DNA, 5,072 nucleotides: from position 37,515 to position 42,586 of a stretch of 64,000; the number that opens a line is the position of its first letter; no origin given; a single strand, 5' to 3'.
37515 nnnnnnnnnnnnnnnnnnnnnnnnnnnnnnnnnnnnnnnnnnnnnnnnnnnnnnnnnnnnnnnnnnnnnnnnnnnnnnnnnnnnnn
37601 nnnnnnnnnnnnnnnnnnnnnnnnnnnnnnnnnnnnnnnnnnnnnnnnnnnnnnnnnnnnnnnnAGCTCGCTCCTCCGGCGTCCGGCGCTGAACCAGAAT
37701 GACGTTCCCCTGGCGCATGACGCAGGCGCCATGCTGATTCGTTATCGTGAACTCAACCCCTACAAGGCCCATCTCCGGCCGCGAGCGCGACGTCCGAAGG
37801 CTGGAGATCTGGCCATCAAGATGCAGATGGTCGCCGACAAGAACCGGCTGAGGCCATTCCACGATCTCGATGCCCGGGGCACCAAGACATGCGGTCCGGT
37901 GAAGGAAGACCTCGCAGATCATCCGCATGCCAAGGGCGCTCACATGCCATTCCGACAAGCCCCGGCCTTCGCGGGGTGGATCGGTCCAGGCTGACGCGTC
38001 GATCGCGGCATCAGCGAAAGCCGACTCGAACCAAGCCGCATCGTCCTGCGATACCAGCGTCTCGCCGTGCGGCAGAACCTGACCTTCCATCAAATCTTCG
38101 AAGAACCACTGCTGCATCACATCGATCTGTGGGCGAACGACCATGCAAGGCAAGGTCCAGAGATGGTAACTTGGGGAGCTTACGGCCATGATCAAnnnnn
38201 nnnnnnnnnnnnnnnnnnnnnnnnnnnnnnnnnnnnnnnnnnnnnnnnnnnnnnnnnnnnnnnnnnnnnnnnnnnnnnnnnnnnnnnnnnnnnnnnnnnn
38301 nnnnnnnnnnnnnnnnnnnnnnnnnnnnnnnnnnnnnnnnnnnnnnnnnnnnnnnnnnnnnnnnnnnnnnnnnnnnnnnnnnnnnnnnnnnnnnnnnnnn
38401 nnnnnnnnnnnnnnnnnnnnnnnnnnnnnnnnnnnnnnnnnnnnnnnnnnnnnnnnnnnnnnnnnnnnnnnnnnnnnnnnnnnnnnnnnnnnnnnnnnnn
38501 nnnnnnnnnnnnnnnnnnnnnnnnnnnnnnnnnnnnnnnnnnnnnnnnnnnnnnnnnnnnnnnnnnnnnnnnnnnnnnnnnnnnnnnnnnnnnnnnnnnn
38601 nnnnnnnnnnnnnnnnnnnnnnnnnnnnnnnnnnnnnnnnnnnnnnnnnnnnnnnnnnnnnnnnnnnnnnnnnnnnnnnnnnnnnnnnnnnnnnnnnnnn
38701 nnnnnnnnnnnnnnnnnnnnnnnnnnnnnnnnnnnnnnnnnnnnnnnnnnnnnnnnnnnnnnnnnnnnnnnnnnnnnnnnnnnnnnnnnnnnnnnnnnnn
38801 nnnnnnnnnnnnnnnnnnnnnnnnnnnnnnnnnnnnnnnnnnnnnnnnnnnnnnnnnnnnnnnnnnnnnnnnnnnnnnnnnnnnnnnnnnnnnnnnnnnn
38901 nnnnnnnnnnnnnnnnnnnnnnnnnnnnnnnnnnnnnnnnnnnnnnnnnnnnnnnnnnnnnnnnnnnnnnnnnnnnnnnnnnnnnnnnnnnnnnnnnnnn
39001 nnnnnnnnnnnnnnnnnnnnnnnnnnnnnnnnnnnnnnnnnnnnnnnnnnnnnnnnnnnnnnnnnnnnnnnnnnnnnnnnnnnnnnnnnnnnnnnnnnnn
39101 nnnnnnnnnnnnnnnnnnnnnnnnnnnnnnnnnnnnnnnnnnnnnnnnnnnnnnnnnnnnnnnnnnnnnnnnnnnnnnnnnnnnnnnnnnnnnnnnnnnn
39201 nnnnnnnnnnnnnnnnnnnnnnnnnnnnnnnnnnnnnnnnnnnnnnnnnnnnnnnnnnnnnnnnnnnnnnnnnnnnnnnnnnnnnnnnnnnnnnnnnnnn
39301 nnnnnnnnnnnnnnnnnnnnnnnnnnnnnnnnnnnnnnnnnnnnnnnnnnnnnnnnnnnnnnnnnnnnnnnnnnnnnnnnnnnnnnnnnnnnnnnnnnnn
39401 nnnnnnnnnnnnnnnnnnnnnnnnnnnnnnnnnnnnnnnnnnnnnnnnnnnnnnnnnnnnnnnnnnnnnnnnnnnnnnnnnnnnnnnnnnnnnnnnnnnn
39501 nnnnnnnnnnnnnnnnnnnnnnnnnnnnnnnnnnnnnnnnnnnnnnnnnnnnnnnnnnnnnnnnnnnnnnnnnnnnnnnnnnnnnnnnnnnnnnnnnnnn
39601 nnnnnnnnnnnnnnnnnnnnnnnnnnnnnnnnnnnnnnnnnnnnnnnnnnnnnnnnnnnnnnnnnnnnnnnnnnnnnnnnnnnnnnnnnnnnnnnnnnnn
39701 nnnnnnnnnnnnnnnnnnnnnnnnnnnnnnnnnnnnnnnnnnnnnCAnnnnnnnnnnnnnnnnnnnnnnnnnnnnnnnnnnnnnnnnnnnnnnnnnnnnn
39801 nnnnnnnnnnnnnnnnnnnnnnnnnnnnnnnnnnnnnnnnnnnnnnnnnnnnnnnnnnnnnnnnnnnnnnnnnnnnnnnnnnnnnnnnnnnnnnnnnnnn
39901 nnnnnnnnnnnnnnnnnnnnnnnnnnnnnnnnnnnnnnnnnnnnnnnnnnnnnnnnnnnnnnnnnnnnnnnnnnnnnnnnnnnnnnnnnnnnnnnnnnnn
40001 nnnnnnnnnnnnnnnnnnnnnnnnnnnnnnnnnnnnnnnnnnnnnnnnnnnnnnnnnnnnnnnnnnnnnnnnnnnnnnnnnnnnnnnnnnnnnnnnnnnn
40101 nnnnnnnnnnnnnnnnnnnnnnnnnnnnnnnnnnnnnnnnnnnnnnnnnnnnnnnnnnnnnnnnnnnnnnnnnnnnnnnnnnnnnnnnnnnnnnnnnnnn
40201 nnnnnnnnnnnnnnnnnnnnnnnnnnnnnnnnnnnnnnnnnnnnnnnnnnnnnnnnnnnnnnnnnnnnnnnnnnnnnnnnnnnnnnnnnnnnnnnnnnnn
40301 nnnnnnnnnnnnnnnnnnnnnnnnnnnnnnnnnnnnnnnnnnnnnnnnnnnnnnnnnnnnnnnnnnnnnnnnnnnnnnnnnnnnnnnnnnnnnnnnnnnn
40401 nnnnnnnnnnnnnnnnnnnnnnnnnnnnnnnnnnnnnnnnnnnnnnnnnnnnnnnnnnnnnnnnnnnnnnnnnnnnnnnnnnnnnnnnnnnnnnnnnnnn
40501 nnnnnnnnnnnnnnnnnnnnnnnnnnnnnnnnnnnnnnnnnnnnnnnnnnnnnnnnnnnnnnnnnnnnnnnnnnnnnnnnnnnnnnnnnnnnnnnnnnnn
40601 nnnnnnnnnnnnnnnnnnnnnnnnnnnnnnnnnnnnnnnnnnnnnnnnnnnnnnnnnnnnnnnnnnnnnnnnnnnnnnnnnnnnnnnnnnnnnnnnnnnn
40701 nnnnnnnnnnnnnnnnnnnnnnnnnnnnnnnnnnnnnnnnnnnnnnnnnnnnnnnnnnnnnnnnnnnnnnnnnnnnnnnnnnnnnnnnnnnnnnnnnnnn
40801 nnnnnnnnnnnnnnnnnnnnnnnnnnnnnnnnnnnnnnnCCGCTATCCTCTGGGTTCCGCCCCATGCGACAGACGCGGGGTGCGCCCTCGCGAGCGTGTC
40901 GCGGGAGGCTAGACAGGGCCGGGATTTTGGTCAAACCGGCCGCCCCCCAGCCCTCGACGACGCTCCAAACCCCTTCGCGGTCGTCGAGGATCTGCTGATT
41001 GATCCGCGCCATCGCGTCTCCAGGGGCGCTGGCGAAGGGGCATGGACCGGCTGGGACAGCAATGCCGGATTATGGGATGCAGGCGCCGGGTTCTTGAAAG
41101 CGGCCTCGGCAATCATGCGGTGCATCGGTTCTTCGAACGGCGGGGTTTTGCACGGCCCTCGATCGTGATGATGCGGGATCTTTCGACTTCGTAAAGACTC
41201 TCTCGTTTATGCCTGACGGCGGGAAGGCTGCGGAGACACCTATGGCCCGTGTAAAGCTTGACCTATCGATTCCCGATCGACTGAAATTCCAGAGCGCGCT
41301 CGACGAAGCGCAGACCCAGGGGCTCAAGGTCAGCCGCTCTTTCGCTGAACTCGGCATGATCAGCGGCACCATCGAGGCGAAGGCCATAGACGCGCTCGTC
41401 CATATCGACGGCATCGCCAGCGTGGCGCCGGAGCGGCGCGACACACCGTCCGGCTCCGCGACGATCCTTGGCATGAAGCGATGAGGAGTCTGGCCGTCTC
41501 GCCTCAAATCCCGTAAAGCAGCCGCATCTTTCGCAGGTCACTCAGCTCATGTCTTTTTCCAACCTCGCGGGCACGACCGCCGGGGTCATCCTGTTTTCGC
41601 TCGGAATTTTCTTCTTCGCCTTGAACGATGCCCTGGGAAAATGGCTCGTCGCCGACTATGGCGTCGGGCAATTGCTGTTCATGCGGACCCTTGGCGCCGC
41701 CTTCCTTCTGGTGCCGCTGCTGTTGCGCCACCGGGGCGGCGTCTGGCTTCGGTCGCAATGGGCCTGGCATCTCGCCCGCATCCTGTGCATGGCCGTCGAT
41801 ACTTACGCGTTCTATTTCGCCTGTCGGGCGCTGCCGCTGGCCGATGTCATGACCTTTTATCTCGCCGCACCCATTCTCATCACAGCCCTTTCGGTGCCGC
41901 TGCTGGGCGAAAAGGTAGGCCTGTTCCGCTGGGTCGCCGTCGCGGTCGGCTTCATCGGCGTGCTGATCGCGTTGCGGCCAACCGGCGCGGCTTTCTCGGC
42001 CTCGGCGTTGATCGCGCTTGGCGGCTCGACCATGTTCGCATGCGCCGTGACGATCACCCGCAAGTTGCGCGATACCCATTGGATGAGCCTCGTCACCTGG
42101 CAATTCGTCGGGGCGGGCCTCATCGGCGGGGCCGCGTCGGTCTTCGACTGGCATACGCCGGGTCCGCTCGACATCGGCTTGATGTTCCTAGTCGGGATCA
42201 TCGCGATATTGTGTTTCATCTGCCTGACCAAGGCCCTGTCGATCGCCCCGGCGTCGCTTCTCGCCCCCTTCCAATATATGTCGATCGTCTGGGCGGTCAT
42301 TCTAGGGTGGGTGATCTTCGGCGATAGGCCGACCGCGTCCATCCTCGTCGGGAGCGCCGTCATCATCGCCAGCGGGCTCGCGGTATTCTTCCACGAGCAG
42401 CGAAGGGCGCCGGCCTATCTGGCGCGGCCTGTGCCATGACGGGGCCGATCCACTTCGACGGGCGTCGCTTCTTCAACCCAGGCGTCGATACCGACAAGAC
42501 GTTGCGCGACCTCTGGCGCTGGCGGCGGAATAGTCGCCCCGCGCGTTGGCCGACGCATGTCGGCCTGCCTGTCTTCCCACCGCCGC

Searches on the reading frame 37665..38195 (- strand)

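Call 7: search_protein_families(library=ncbifam, proteins=[window:37665-38195:-])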
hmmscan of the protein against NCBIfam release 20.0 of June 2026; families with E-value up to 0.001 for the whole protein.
window:37665-38195:- (177 aa): 2 families
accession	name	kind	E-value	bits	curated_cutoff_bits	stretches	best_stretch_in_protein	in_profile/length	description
NF038241.1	RipB_Ich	equivalog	2.7e-09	37.2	340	1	108-175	102-171/175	(R)-specific enoyl-CoA hydratase RipB/Ich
NF040620.1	fused_HadA_HadB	exception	8.3e-05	22.2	350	1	112-169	84-138/329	fused (3R)-hydroxyacyl-ACP dehydratase subunits HadA/HadB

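Call 89: search_protein_families(library=pfam, proteins=[window:37665-38195:-])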
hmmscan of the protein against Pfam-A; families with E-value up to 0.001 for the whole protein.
window:37665-38195:- (177 aa): 1 family
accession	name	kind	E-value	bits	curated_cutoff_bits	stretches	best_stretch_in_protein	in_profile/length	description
PF13452.11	FAS1_DH_region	-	4.7e-05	24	22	1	111-161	81-131/132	FAS1-like, dehydratase domain region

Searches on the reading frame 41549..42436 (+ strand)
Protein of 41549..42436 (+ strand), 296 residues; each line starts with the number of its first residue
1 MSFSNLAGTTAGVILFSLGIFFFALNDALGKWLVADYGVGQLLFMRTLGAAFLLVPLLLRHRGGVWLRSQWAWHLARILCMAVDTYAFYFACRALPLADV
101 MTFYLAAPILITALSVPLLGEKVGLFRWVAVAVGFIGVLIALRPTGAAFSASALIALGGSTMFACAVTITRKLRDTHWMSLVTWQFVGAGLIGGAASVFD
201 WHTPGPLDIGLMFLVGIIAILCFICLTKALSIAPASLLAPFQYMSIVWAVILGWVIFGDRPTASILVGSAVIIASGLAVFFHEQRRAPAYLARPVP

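Call 7: search_protein_families(library=ncbifam, proteins=[window:41549-42436:+])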
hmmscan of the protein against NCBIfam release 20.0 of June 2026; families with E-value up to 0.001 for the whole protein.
window:41549-42436:+ (296 aa): 4 families
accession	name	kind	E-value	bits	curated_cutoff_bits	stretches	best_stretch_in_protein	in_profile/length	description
TIGR00950.1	2A78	equivalog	2.5e-17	63.2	230.2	1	44-275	22-262/264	carboxylate/amino acid/amine transporter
TIGR00688.1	rarD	equivalog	6.1e-05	22.6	130.15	1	76-247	76-246/256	EamA family transporter RarD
NF011959.0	PRK15430.1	equivalog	7.6e-05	22.1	540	1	88-281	90-284/296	EamA family transporter RarD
TIGR03340.1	phn_DUF6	hypoth_equivalog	0.0007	19.3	288.15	0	41-279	29-280/281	phosphonate utilization associated putative membrane protein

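Call 89: search_protein_families(library=pfam, proteins=[window:41549-42436:+])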
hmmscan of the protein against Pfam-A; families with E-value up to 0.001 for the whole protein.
window:41549-42436:+ (296 aa): 1 family
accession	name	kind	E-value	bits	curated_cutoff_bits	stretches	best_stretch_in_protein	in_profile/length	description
PF00892.27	EamA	-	6.9e-25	88.3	28.2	2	11-142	2-134/135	EamA-like transporter family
